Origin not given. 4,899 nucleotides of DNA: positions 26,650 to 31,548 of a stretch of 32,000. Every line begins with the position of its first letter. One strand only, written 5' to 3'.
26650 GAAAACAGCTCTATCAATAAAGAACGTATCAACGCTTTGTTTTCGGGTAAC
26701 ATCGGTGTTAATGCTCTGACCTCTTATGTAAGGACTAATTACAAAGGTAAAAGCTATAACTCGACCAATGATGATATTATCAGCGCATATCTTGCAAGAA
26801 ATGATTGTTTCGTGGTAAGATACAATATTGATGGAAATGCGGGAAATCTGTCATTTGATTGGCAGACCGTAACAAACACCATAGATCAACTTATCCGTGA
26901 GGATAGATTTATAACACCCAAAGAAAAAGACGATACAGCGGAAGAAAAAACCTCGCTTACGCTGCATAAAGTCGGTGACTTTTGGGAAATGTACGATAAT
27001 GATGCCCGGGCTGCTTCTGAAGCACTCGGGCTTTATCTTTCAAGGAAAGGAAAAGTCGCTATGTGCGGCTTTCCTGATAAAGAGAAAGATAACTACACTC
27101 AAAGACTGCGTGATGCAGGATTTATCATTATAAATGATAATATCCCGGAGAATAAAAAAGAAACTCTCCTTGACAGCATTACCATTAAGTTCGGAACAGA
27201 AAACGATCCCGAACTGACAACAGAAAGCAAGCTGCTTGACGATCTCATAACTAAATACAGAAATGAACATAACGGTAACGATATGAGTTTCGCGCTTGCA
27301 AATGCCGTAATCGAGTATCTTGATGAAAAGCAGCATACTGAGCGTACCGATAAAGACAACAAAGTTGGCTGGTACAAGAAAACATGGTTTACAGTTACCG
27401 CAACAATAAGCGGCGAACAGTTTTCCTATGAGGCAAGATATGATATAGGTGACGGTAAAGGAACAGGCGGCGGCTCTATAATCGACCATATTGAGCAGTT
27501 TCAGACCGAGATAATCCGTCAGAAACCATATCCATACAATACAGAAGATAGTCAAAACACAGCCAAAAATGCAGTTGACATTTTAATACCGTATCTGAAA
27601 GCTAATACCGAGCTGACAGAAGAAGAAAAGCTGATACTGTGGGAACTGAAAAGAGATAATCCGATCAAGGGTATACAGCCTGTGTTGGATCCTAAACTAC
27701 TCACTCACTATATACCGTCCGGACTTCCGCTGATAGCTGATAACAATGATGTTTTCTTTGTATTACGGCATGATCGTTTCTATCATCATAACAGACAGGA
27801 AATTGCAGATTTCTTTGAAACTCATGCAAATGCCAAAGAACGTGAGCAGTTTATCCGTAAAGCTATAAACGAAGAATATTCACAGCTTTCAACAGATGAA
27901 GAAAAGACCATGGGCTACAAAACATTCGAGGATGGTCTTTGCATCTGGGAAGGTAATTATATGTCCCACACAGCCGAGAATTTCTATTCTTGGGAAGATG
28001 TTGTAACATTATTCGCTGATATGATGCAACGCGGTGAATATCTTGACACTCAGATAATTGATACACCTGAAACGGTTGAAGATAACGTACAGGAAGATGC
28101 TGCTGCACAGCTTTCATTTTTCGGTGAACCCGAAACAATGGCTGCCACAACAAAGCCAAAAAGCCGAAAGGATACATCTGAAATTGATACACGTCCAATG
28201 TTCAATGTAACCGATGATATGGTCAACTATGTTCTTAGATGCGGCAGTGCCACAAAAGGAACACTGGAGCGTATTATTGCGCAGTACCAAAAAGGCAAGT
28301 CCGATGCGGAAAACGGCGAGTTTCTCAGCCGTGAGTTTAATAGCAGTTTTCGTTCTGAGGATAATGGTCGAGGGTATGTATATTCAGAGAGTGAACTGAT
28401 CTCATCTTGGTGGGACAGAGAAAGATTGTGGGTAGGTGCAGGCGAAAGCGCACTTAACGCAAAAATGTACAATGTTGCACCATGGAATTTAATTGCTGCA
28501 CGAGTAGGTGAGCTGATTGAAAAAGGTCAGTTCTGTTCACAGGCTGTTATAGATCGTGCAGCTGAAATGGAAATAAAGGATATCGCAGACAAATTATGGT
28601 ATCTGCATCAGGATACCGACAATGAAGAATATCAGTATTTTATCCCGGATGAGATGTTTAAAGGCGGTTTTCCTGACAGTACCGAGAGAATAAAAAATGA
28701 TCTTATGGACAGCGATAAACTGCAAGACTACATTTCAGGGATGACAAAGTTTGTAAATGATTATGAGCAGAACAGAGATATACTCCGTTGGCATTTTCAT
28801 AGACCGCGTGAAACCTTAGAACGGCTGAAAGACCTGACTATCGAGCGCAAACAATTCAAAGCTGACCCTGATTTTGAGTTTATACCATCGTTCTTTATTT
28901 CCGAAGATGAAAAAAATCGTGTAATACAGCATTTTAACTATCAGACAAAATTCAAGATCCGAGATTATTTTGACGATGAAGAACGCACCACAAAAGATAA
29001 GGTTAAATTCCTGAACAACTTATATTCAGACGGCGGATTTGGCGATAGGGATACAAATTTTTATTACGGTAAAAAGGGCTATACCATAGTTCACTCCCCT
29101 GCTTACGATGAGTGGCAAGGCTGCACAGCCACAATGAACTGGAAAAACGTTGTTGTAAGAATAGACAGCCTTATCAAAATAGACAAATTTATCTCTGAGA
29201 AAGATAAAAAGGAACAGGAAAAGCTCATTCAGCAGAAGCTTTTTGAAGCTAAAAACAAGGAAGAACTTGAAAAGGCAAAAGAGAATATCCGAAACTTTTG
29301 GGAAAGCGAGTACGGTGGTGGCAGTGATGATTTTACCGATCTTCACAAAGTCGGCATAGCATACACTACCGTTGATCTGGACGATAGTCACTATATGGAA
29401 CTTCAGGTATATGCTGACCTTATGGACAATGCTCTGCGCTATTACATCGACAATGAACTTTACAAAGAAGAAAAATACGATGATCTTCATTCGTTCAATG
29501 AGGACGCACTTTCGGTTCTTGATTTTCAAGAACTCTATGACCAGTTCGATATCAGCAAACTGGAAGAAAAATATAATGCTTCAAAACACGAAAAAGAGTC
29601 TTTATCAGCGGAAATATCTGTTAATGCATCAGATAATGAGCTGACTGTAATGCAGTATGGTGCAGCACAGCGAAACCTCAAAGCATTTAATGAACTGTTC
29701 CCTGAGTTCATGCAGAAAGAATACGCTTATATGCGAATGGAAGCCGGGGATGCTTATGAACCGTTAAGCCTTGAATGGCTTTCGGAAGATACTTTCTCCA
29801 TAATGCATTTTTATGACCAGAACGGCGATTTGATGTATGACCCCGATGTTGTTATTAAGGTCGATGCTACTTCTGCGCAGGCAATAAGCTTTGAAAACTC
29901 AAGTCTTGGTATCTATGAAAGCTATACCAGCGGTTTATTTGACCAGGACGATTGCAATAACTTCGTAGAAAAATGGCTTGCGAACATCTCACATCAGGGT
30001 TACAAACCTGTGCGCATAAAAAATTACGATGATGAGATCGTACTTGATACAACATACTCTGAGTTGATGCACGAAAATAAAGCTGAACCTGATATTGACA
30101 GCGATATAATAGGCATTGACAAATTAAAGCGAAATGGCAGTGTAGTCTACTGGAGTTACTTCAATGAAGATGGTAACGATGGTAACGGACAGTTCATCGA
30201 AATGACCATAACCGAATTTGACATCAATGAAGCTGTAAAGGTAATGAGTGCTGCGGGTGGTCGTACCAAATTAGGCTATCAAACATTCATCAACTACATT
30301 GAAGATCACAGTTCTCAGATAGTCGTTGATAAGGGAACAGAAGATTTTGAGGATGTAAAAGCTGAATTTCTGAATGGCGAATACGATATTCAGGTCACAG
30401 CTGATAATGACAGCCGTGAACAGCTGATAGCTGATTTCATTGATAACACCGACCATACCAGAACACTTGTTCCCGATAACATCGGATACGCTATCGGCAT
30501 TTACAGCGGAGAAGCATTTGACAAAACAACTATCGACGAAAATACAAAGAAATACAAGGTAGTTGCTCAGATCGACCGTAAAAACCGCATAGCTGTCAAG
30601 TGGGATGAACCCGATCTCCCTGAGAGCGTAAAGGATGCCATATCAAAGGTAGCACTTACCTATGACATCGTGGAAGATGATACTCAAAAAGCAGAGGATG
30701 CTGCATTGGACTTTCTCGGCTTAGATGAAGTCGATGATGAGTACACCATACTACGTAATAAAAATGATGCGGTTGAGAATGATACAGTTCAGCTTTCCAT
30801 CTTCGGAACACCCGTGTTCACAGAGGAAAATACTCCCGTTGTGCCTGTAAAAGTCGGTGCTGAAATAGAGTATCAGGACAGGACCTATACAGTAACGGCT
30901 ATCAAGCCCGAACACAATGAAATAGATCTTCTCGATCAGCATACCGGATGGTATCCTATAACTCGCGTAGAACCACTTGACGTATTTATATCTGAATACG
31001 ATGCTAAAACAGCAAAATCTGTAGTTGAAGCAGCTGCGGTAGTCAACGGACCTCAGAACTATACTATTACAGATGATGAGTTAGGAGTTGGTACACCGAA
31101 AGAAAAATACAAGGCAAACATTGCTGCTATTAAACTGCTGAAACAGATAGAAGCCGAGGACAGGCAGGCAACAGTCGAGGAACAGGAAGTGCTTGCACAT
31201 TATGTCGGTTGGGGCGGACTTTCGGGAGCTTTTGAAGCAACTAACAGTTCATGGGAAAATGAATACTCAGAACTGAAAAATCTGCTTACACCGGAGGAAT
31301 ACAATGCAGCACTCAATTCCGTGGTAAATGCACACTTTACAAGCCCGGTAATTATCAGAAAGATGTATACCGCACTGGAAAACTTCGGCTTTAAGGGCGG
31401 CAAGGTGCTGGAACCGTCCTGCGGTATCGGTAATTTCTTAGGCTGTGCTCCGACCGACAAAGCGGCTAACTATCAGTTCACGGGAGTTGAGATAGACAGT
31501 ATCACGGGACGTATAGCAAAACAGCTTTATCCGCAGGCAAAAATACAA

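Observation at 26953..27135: MutS mismatch-recognition (domain I)-like module inside the giant protein, with the Phe-x-Glu motif intact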

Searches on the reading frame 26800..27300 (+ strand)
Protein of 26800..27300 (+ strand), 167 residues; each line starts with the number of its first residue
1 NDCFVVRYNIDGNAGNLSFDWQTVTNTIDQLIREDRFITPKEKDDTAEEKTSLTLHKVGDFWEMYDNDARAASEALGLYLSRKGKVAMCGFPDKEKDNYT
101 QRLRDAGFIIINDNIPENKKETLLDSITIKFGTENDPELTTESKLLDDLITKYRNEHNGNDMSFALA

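Call 4: search_protein_families(library=pfam, proteins=[window:26800-27300:+], max_evalue=1)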
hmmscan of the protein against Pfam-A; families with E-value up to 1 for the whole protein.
window:26800-27300:+ (167 aa): 2 families
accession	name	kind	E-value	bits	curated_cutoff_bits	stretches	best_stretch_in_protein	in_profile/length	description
PF01624.25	MutS_I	-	1.4e-09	38.6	20.6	1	49-108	14-78/113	MutS domain I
PF09388.15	SpoOE-like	-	0.029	14.8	23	1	117-154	6-41/42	Spo0E like sporulation regulatory protein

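Call 6: search_solved_structures(query=window:26800-27300:+, max_evalue=1, show_alignments=3)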
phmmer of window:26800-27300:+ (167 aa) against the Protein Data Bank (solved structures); distinct sequences matched with E-value up to 1: 19.
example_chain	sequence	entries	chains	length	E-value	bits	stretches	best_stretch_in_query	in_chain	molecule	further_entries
5akb_A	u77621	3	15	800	0.00092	22.6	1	51-108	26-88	DNA MISMATCH REPAIR PROTEIN MUTS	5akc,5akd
7ai6_A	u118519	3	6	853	0.001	22.4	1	51-108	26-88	DNA mismatch repair protein MutS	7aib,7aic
3k0s_A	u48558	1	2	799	0.0011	22.4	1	51-108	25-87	DNA mismatch repair protein mutS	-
1e3m_A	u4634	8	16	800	0.0011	22.4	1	51-108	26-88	DNA MISMATCH REPAIR PROTEIN MUTS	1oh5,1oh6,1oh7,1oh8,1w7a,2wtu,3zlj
1ng9_A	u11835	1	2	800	0.0011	22.3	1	51-108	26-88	DNA mismatch repair protein MutS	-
7oto_B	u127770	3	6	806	0.0011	22.3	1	51-108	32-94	DNA mismatch repair protein MutS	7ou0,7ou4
1ewq_A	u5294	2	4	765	0.0012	22.3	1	53-115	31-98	DNA MISMATCH REPAIR PROTEIN MUTS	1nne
1fw6_A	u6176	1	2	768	0.0012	22.2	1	53-115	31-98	DNA MISMATCH REPAIR PROTEIN MUTS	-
6i5f_A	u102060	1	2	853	0.0012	22.2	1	51-108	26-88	DNA mismatch repair protein MutS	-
7ai5_A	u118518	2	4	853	0.0012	22.2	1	51-108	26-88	DNA mismatch repair protein MutS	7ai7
7ou2_A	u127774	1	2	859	0.0012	22.2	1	51-108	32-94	DNA mismatch repair protein MutS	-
1wbd_A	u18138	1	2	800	0.0029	21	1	51-108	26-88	DNA MISMATCH REPAIR PROTEIN MUTS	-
1wb9_A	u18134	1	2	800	0.0076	19.6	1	51-108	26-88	DNA MISMATCH REPAIR PROTEIN MUTS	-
1wbb_A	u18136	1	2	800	0.0076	19.6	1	51-108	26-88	DNA MISMATCH REPAIR PROTEIN MUTS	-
2o8b_B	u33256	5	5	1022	0.06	16.7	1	54-111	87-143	DNA mismatch repair protein MSH6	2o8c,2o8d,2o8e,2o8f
4fo5_A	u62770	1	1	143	0.5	13.7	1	53-101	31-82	thioredoxin-like protein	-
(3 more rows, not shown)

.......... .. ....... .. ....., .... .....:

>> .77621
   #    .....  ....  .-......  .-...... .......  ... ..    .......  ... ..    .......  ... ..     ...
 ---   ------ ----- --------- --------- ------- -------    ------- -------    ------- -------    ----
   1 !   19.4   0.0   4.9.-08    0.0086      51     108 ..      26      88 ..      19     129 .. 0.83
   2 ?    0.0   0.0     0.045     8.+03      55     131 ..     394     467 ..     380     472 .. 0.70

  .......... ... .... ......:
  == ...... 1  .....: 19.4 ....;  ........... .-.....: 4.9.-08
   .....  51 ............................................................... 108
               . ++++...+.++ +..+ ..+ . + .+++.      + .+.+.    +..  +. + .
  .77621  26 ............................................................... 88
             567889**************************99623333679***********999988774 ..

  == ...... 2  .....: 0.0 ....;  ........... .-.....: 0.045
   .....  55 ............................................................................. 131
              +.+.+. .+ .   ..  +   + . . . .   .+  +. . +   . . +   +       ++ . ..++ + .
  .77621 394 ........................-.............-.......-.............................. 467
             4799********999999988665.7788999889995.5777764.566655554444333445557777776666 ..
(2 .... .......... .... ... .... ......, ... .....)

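Call 30: find_homologous_proteins(query=A1, max_evalue=0.001)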
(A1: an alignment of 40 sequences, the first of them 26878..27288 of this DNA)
Query A1 (40 sequences) (137 aa, profile of the alignment): 38 proteins with E <= 0.001 among 889 candidates.
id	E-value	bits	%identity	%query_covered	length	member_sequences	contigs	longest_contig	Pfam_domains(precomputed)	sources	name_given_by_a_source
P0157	1.0e-21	95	33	34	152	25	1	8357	PF01624.26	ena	-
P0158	3.8e-20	90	32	36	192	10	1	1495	PF01624.26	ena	-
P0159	5.3e-20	90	28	56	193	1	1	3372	PF01624.26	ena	-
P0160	2.5e-19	87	36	34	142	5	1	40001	PF01624.26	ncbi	-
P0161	3.5e-19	87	25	58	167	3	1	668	PF01624.26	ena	-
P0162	3.9e-19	87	34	36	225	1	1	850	PF01624.26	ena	-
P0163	1.7e-18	85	27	58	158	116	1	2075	PF01624.26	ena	-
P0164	1.9e-18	85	27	58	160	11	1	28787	PF01624.26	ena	-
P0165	4.0e-18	83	27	56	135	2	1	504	PF01624.26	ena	-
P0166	5.8e-18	83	25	56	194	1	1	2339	PF01624.26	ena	-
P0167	8.8e-18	82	36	36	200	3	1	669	PF01624.26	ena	-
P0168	1.3e-17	82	25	45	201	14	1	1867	PF01624.26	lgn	-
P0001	1.6e-17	82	93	40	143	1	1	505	PF01624.26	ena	-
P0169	4.0e-17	80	33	35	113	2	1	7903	PF01624.26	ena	-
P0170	4.3e-17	80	32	36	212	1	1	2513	PF01624.26,PF00625.28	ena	-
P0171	8.0e-17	79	25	45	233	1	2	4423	PF01624.26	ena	-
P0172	1.1e-16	79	27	56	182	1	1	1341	PF01624.26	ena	-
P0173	2.7e-16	78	36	37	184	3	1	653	PF01624.26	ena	-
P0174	3.2e-16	77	36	37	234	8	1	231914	PF01624.26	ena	-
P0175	5.2e-16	77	27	58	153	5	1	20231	PF01624.26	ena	-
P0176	6.9e-15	73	39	41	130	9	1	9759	PF01624.26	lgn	-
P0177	2.0e-14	72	37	47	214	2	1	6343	PF01624.26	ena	-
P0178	2.5e-14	71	24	56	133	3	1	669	PF01624.26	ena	-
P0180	9.6e-13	66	35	32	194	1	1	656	PF01624.26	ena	-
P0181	1.5e-12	65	31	34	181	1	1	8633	PF01624.26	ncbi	-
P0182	1.6e-11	62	29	47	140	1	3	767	PF01624.26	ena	-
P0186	7.7e-8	50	42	14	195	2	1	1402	PF01624.26,PF21983.3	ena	-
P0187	3.8e-7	48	42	14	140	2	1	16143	PF01624.26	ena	-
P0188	5.0e-5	41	36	16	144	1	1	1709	PF01624.26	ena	-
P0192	5.2e-4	38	50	12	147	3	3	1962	PF01624.26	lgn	-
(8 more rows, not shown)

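Call 40: predict_structure(alignment_id=A1)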
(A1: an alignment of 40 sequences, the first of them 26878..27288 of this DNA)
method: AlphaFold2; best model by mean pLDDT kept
length: 137 residues; sequences in the alignment: 40
mean_pLDDT: 77.3   pTM: 0.55
mean pLDDT of the five models: 77.3, 76.6, 76.4, 76.0, 75.2
residues with pLDDT >= 90: 61; 70-90: 21; 50-70: 47; < 50: 8
segments of 3 or more residues with pLDDT < 50: 104-107
pLDDT, mean of each block of 10 residues (from residue 1): 52 57 84 97 97 97 98 96 89 62 51 62 76 57
secondary structure, 60 per line:
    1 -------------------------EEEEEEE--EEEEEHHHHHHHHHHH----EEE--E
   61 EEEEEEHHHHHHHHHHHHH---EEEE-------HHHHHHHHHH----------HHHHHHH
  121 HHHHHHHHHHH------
elements in order: E26-32 E35-39 H40-50 E55-57 E60-66 H67-79 E83-86 H94-103 H114-131

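Call 42: fold_search(model_id=the predicted structure, library=pdb)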
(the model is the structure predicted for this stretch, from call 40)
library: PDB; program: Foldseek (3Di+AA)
matches with E <= 10: 721; with E <= 0.001: 32
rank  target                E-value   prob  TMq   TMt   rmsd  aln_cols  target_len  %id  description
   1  1nne_B                3.1e-05  1.00  0.43  0.08   2.5        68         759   34  Crystal Structure of the MutS-ADPBeF3-DNA complex (released 2003-05-20)
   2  1ewq_B                3.5e-05  1.00  0.43  0.08   2.3        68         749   34  CRYSTAL STRUCTURE TAQ MUTS COMPLEXED WITH A HETERODUPLEX DNA AT 2.2 A RESOLUTION (released 2000-10-23)
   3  1ewq_A                5.2e-05  1.00  0.40  0.08   3.6        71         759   32  CRYSTAL STRUCTURE TAQ MUTS COMPLEXED WITH A HETERODUPLEX DNA AT 2.2 A RESOLUTION (released 2000-10-23)
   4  5yk4_B                7.7e-05  1.00  0.44  0.08   3.8        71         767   27  Mismatch Repair Protein (released 2017-11-22)
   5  5yk4_A                1.1e-04  1.00  0.43  0.08   0.9        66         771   27  Mismatch Repair Protein (released 2017-11-22)
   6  1wb9_A                1.5e-04  1.00  0.43  0.08   1.1        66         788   27  Crystal Structure of E. coli DNA Mismatch Repair enzyme MutS, E38T mutant, in complex with a G.T mismatch (released 2006-01-18)
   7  1ng9_B                1.7e-04  1.00  0.41  0.07   1.3        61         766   30  E.coli MutS R697A: an ATPase-asymmetry mutant (released 2003-02-11)
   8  7ou4_A                1.8e-04  1.00  0.43  0.09   0.9        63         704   30  The structure of MutS bound to one molecule of ATP and one molecule of ADP (released 2022-01-12)
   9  3k0s_A                1.9e-04  1.00  0.43  0.08   1.1        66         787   29  Crystal structure of E.coli DNA mismatch repair protein MutS, D693N mutant, in complex with GT mismatched DNA (released 2010-02-16)
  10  1ng9_A                2.1e-04  1.00  0.44  0.08   2.5        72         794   28  E.coli MutS R697A: an ATPase-asymmetry mutant (released 2003-02-11)
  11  5x9w_A                2.2e-04  1.00  0.43  0.08   0.9        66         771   27  Mismatch Repair Protein (released 2017-11-22)
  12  1wbb_A                2.5e-04  1.00  0.43  0.08   1.2        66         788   27  Crystal structure of E. coli DNA mismatch repair enzyme MutS, E38A mutant, in complex with a G.T mismatch (released 2006-01-18)
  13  1wbd_A                2.5e-04  1.00  0.44  0.08   2.5        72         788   26  Crystal structure of E. coli DNA mismatch repair enzyme MutS, E38Q mutant, in complex with a G.T mismatch (released 2006-01-18)
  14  7oto_A                3.1e-04  1.00  0.43  0.09   1.0        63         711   30  The structure of MutS bound to two molecules of AMPPNP (released 2022-01-12)
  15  2wtu_A                3.1e-04  1.00  0.43  0.08   1.2        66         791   29  Crystal structure of Escherichia coli MutS in complex with a 16 basepair oligo containing an A.A mismatch. (released 2010-02-09)
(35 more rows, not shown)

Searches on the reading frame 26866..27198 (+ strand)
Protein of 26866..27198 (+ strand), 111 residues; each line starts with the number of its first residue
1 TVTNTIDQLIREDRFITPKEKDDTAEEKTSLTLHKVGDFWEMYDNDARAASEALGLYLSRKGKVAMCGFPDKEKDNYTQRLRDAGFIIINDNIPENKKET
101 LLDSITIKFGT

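Call 13: find_homologous_proteins(query=window:26866-27198:+, max_evalue=0.001)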
Query window:26866-27198:+ (111 aa): 1 proteins with E <= 0.001 among 7 candidates.
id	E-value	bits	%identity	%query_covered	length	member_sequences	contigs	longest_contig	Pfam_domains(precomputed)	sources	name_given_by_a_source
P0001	8.7e-26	108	93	50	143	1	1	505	PF01624.26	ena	-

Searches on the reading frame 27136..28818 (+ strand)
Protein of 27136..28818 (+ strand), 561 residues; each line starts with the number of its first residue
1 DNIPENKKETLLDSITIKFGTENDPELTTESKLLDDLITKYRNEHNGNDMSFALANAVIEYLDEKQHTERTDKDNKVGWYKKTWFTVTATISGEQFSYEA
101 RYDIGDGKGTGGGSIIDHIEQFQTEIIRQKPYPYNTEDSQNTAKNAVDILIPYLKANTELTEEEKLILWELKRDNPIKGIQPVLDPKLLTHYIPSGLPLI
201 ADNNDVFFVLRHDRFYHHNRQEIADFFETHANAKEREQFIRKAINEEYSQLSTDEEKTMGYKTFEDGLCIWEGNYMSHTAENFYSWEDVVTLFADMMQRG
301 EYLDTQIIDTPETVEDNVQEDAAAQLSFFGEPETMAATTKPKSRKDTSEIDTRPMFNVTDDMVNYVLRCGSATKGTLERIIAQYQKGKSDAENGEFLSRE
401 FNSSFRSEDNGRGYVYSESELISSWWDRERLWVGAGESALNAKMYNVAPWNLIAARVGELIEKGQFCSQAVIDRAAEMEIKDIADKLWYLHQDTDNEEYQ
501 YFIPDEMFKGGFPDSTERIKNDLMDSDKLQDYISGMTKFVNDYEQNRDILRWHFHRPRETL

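Call 12: search_protein_families(library=pfam, proteins=[window:27136-28818:+], max_evalue=10)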
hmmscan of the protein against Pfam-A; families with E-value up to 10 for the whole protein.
window:27136-28818:+ (561 aa): 3 families
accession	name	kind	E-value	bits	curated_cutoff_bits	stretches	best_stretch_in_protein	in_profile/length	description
PF18840.6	LPD25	-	5.7e-14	53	27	1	46-123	20-88/97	Large polyvalent protein associated domain 25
PF09388.15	SpoOE-like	-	0.16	12.4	23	1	5-42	6-41/42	Spo0E like sporulation regulatory protein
PF06067.16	DUF932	-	0.22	11.7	23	1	23-84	161-227/227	Domain of unknown function (DUF932)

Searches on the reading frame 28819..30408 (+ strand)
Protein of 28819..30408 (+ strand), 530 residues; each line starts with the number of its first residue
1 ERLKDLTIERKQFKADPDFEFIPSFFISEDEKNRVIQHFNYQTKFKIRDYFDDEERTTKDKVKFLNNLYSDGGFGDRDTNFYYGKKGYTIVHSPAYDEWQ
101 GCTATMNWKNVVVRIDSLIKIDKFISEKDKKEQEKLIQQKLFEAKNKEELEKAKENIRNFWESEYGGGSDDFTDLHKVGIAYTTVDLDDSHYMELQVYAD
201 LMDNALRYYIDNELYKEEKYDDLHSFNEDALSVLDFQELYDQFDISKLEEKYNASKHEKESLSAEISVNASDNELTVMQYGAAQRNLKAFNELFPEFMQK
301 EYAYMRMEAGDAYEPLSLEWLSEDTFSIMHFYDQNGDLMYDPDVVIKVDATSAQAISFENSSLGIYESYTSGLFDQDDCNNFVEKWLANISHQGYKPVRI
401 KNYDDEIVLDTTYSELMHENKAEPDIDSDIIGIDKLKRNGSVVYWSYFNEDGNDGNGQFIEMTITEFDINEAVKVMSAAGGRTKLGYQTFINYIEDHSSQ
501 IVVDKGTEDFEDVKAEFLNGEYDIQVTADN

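Call 12: search_protein_families(library=pfam, proteins=[window:28819-30408:+], max_evalue=10)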
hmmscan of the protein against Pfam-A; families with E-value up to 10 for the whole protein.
window:28819-30408:+ (530 aa): 1 family
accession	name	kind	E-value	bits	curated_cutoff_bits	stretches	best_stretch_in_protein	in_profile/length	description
PF21849.1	DUF6908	-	1.5e-19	70.5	27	1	288-395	4-122/123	Domain of unknown function (DUF6908)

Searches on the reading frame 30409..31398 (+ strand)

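Call 12: search_protein_families(library=pfam, proteins=[window:30409-31398:+], max_evalue=10)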
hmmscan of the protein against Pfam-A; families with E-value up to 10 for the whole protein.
window:30409-31398:+ (330 aa): 2 families
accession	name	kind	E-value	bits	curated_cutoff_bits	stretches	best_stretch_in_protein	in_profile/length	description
PF23043.1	SH3-B_UBE2O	-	0.032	15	22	1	43-69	18-45/70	UBE2O, SH3-B domain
PF00203.26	Ribosomal_S19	-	0.067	13.5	27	1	18-45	36-63/81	Ribosomal protein S19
